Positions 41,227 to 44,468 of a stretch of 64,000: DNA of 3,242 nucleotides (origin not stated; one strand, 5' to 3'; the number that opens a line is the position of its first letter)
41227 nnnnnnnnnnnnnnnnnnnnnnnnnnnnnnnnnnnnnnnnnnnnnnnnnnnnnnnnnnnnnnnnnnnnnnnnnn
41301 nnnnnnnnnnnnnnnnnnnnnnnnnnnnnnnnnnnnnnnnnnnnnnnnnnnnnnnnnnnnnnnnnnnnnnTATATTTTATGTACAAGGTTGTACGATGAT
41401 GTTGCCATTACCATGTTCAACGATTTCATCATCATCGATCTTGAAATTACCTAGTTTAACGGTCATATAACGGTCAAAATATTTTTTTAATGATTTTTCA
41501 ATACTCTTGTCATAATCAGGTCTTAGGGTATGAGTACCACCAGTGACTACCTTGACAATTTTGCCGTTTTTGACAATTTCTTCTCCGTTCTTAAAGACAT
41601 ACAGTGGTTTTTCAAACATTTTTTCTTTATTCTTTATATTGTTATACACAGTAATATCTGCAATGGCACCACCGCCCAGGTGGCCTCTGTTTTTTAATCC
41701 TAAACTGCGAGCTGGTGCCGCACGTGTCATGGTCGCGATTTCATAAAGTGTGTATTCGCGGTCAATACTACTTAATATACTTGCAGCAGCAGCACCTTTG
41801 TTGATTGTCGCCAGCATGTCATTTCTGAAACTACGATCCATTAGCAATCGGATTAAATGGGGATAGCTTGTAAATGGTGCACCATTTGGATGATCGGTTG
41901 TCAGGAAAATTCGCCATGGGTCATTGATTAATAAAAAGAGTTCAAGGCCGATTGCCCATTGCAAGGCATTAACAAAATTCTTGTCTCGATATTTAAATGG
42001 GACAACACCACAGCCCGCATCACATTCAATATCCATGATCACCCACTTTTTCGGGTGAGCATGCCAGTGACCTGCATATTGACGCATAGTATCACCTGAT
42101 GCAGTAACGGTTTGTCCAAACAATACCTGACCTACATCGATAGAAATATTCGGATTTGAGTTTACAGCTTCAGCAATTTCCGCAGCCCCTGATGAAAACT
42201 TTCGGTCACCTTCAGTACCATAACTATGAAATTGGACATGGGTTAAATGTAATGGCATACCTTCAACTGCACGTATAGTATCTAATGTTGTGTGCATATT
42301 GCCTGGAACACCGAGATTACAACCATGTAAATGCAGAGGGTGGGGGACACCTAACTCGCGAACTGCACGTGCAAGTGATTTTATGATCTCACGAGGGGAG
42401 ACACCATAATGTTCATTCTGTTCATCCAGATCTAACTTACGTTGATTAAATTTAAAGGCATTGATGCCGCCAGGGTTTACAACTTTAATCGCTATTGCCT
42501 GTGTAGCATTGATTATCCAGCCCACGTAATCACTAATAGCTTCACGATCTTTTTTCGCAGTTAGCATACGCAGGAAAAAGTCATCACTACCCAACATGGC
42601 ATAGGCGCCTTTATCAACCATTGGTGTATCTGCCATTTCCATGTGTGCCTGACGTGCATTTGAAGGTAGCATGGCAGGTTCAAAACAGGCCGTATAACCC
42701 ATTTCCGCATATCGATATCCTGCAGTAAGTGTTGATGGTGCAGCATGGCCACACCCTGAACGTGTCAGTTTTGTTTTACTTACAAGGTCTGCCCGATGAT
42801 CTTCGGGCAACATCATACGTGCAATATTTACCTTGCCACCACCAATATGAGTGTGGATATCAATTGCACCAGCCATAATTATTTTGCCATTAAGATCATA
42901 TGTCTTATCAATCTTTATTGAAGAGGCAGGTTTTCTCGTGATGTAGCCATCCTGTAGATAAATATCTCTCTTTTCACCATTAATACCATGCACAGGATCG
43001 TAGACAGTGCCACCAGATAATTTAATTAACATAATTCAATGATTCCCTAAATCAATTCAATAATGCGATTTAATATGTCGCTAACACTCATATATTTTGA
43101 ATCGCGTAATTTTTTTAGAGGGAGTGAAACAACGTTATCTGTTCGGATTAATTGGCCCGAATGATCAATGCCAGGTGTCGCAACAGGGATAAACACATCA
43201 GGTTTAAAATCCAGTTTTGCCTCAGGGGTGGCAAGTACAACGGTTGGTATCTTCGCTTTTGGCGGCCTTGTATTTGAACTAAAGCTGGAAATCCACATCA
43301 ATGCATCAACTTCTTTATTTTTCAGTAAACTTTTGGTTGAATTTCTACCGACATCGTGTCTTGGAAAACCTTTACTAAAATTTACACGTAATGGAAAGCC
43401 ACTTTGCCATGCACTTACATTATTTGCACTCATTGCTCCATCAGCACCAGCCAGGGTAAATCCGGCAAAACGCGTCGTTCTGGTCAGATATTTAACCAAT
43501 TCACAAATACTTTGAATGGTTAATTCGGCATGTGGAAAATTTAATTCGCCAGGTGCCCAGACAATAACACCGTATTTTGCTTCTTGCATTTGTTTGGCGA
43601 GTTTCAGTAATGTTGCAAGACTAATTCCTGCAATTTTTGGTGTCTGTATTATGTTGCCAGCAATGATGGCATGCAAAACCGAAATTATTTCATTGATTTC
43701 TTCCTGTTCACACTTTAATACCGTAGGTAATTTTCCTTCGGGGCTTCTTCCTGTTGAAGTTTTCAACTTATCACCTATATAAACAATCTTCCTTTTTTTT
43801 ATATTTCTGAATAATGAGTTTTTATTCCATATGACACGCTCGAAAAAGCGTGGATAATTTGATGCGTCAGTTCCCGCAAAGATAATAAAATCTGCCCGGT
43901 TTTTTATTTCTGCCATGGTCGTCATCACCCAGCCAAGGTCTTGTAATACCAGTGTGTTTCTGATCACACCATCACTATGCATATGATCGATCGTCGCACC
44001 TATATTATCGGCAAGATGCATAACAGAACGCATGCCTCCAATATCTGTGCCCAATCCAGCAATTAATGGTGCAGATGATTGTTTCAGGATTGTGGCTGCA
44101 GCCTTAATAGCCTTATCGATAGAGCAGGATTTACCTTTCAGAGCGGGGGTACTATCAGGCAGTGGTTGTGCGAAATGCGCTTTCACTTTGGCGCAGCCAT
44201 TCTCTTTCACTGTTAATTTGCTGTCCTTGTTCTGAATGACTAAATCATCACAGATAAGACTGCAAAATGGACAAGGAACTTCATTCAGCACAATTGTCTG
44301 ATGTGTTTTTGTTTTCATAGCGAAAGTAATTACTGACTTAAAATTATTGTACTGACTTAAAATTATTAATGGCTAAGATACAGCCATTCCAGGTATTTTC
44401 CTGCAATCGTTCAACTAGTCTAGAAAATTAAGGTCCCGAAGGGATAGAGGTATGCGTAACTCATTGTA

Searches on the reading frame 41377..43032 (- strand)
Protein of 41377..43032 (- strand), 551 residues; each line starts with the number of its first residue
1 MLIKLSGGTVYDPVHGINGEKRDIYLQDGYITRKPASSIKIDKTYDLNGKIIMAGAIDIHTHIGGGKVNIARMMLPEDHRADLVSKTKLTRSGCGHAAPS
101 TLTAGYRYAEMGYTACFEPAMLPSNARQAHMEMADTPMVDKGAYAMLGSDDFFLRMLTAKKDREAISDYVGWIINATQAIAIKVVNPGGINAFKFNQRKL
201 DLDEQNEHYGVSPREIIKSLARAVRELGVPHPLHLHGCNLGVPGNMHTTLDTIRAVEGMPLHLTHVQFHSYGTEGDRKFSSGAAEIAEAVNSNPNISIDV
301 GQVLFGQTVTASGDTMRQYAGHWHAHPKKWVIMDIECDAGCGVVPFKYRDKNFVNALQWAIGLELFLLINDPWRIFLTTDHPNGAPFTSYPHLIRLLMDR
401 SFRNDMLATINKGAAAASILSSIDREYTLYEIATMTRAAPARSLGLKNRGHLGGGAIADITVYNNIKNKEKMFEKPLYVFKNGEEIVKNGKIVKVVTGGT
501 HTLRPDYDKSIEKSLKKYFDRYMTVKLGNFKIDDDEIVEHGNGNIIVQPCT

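Call 37: search_protein_families(library=ncbifam, proteins=[window:41377-43032:-], max_evalue=0.00001)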
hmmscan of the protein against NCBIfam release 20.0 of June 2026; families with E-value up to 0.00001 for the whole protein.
window:41377-43032:- (551 aa): 7 families
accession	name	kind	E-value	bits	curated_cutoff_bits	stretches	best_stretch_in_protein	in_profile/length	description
TIGR03121.1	one_C_dehyd_A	equivalog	1e-235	783.2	392.75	1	3-538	2-553/556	formylmethanofuran dehydrogenase subunit A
NF042911.1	FMH_DH_FwdA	exception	6e-153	510.3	950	1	7-537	6-558/569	tungsten-dependent formylmethanofuran dehydrogenase subunit FwdA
NF006689.0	PRK09237.1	equivalog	5e-12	45.1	371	1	5-63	7-66/383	amidohydrolase/deacetylase family metallohydrolase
NF006560.0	PRK09061.1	subfamily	1.3e-07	30.3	340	0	5-62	30-86/517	amidohydrolase family protein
TIGR02318.1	phosphono_phnM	equivalog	7.5e-07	28.4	390.55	0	424-471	317-363/376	phosphonate metabolism protein PhnM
TIGR03583.1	EF_0837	hypoth_equivalog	1.3e-06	27.7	432.15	0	427-488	293-353/365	amidohydrolase/deacetylase family metallohydrolase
NF004839.0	PRK06189.1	equivalog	1.8e-06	26.8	631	0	422-496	348-424/451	allantoinase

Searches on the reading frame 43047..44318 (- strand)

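Call 37: search_protein_families(library=ncbifam, proteins=[window:43047-44318:-], max_evalue=0.00001)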
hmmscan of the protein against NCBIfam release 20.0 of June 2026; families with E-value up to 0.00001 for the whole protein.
window:43047-44318:- (423 aa): 1 family
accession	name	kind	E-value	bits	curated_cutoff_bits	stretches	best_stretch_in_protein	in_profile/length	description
TIGR03129.1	one_C_dehyd_B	equivalog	5.8e-100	334.8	327.8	1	14-421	2-419/421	formylmethanofuran dehydrogenase subunit B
